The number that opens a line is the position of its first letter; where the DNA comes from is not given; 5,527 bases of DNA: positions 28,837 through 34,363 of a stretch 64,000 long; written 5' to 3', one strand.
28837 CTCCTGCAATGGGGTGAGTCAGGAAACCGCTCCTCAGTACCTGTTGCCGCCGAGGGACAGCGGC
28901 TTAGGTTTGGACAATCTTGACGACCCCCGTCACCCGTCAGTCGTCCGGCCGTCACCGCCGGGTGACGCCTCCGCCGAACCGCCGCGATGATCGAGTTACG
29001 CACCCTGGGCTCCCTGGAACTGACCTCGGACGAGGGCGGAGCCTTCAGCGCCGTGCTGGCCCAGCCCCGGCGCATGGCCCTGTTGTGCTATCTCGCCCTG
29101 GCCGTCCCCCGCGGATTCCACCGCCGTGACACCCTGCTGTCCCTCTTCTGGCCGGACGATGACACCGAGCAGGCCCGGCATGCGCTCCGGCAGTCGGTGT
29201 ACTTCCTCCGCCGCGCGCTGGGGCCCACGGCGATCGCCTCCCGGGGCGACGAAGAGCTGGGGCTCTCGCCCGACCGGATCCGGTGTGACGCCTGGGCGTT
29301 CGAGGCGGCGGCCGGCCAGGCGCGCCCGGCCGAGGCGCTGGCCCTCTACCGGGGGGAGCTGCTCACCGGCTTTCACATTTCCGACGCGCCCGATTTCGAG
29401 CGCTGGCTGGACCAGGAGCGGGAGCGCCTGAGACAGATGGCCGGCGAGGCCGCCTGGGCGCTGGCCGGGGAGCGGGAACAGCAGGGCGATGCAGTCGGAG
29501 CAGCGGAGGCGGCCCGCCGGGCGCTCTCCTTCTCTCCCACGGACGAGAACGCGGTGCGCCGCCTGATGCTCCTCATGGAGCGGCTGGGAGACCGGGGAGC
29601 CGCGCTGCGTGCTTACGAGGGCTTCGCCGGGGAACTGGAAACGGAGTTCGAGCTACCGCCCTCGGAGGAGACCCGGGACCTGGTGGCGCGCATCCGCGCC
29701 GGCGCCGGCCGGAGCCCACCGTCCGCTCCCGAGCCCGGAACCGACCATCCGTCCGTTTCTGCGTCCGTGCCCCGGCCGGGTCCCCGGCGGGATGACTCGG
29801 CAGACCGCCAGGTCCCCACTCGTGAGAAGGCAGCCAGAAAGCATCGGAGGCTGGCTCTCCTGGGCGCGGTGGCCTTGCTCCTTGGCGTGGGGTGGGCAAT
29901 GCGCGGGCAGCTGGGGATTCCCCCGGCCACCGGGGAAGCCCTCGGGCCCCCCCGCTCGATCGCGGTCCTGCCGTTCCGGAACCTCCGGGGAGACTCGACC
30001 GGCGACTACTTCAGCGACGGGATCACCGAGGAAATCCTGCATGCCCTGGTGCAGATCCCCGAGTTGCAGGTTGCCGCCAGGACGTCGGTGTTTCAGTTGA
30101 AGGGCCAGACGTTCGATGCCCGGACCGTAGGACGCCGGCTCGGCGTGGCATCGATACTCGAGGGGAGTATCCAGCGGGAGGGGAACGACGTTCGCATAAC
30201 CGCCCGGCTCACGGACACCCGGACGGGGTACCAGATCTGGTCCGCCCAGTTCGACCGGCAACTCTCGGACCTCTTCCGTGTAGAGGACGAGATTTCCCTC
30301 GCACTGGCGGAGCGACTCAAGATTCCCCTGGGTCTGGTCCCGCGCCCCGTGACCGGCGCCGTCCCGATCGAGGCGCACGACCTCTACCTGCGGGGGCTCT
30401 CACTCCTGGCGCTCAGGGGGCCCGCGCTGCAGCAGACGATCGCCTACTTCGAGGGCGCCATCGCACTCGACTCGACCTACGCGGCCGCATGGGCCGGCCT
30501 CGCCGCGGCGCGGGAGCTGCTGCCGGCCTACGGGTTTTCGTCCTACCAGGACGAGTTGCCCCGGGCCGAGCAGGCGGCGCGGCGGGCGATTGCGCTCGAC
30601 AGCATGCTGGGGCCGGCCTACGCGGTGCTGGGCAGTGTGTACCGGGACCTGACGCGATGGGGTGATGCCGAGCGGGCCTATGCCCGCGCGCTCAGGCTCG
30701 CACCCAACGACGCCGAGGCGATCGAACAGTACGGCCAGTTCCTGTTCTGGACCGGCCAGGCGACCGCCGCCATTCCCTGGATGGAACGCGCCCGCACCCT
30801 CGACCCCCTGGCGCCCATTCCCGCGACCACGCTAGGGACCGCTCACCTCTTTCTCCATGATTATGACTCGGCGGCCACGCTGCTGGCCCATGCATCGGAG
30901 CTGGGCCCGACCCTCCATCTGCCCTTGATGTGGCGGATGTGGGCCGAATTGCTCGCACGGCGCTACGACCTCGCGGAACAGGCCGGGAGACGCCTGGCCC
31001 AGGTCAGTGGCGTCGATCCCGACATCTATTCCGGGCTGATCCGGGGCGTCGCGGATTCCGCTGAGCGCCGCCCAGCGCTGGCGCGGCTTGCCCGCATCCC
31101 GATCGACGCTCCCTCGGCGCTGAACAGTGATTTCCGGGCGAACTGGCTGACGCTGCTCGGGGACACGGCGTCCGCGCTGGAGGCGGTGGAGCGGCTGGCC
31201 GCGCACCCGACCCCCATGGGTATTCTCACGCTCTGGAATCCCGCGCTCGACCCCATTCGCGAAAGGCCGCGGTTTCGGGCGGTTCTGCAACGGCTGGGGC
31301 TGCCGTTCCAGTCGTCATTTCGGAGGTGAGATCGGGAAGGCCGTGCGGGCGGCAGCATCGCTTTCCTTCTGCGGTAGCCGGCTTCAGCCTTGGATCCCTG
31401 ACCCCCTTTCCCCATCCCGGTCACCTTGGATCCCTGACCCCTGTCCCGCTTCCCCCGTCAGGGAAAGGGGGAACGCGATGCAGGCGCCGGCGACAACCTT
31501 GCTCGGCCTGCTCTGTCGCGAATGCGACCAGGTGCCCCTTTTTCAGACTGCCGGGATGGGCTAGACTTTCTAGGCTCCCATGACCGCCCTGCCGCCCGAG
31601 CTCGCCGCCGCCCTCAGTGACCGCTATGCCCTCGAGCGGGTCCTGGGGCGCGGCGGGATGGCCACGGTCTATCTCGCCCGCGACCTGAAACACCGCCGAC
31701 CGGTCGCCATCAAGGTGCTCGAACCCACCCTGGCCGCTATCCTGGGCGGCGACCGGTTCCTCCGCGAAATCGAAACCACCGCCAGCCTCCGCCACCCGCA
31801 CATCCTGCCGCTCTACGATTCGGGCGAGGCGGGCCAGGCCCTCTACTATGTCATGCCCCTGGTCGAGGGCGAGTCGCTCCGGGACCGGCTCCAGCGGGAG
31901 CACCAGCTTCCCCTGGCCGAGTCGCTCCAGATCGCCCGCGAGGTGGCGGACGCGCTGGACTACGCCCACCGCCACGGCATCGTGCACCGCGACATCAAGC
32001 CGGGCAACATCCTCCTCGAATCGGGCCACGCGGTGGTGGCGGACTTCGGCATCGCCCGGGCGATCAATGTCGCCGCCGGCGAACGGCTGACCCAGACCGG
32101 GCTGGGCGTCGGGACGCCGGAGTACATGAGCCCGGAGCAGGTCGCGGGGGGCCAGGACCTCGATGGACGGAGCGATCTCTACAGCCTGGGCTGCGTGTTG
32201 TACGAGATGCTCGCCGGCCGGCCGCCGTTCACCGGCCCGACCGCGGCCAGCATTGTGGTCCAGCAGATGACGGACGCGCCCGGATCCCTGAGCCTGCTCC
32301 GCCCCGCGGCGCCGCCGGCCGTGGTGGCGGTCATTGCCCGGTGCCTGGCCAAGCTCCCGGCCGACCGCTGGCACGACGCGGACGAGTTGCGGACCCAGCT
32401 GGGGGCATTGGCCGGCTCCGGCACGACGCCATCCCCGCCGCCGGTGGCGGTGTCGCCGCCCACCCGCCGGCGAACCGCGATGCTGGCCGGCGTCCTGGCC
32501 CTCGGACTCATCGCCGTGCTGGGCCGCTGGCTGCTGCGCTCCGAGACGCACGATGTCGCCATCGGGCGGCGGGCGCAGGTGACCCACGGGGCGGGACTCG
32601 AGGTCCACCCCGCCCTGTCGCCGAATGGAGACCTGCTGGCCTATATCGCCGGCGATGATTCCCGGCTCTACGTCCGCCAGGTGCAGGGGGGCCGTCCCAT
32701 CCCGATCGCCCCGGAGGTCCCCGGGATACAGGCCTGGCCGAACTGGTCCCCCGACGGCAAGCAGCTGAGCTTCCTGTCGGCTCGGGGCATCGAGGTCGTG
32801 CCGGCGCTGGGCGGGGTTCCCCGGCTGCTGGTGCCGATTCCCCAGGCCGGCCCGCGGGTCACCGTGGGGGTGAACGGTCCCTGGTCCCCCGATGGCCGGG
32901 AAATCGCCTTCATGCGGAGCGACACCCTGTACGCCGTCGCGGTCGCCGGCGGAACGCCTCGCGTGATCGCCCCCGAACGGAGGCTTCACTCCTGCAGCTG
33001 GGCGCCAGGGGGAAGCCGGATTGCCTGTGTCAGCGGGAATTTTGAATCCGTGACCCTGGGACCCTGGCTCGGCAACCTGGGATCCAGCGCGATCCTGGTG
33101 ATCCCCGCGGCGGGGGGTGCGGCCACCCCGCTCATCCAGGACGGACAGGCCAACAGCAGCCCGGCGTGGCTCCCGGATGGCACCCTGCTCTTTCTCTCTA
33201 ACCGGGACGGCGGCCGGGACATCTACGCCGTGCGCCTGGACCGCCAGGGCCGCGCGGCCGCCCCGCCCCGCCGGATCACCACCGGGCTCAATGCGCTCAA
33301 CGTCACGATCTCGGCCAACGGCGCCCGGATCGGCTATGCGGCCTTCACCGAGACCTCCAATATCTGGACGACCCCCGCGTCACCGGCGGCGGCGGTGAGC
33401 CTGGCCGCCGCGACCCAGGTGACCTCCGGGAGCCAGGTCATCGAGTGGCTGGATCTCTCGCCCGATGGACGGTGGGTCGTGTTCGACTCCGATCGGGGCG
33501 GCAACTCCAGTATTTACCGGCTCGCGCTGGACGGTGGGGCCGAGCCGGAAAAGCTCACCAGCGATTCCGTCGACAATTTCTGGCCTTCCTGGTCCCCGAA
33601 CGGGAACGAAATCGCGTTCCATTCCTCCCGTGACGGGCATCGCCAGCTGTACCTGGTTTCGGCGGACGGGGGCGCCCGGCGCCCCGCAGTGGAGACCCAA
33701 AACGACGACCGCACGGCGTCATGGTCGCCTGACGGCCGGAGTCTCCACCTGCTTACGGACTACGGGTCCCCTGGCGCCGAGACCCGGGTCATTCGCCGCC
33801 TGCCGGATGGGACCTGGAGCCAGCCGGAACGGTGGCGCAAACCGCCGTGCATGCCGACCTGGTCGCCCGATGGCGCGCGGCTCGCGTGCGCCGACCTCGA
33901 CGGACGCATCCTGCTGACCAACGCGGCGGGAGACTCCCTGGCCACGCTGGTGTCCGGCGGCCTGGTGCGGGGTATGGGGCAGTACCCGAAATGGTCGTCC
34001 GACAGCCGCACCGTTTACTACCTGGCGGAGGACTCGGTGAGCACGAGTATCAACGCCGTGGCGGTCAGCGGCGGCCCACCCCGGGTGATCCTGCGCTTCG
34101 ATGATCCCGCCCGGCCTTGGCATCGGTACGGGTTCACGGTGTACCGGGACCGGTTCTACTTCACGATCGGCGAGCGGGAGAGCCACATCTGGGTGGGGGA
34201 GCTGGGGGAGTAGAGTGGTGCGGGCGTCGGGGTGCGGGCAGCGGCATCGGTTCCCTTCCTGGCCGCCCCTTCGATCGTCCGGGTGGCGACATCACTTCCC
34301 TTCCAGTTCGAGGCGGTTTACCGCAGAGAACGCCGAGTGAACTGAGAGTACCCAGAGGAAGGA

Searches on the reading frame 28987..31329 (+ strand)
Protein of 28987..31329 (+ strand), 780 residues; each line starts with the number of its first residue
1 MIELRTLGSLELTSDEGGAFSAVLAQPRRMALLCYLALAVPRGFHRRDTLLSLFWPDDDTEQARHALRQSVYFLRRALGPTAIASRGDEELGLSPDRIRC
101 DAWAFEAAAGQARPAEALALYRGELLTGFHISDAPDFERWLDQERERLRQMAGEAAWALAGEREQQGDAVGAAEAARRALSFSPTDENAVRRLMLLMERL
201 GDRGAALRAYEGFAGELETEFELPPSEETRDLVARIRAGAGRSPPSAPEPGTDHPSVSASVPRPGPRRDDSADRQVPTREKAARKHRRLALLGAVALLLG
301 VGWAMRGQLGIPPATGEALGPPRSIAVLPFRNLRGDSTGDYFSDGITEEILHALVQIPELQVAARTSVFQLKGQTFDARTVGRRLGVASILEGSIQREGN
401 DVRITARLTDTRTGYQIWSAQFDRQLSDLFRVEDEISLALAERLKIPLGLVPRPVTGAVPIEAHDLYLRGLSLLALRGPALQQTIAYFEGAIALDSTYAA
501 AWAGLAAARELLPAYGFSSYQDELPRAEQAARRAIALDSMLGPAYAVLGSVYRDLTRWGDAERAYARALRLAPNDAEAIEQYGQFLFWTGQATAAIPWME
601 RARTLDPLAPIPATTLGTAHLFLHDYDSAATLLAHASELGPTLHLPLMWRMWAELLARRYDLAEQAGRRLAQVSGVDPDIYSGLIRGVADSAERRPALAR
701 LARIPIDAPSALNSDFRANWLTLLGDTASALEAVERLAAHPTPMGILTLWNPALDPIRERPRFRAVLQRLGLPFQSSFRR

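Call 24: search_protein_families(library=pfam, proteins=[window:28987-31329:+], max_evalue=0.0001)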
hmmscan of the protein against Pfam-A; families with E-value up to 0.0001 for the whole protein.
window:28987-31329:+ (780 aa): 6 families
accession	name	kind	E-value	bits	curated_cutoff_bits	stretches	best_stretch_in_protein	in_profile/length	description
PF03704.23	BTAD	-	2.3e-14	54.4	22.1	1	114-237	29-146/146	Bacterial transcriptional activator domain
PF13428.12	TPR_14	-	7.2e-07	29.7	23.5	0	544-584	3-43/44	Tetratricopeptide repeat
PF13432.12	TPR_16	-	6.1e-06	27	32.7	1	548-610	3-65/65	Tetratricopeptide repeat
PF07719.23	TPR_2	-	1.3e-05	25.4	27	0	544-575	3-34/34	Tetratricopeptide repeat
PF00515.34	TPR_1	-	5.8e-05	23.2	27.8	0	544-575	3-34/34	Tetratricopeptide repeat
PF23914.1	TPR_CcmH_CycH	-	6.1e-05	23.3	42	0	546-593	54-101/158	Cytochrome c-type biogenesis protein H TPR domain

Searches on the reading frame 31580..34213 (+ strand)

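Call 24: search_protein_families(library=pfam, proteins=[window:31580-34213:+], max_evalue=0.0001)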
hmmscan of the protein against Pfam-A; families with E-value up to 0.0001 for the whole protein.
window:31580-34213:+ (877 aa): 7 families
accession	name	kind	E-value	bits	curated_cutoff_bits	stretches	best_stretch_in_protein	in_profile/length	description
PF00069.31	Pkinase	-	1.1e-50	172.9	31.7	1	16-265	1-253/263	Protein kinase domain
PF07676.18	PD40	-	6.9e-35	118.7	20.9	2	523-549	9-37/38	WD40-like Beta Propeller Repeat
PF07714.23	PK_Tyr_Ser-Thr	-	2.8e-34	119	23.1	1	18-264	3-249/258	Protein tyrosine and serine/threonine kinase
PF00930.27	DPPIV_N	-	2.3e-11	43.5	22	0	611-678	272-343/354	Dipeptidyl peptidase IV (DPP IV) N-terminal region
PF25174.1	Beta-prop_THOC3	-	8.6e-07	28.7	305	0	574-729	7-151/272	THOC3 beta-propeller domain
PF03109.22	ABC1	-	2.9e-05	23.8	22.9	0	90-170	145-225/244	ABC1 atypical kinase-like domain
PF01636.29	APH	-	4.4e-05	23.8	23.2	0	106-160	137-198/239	Phosphotransferase enzyme family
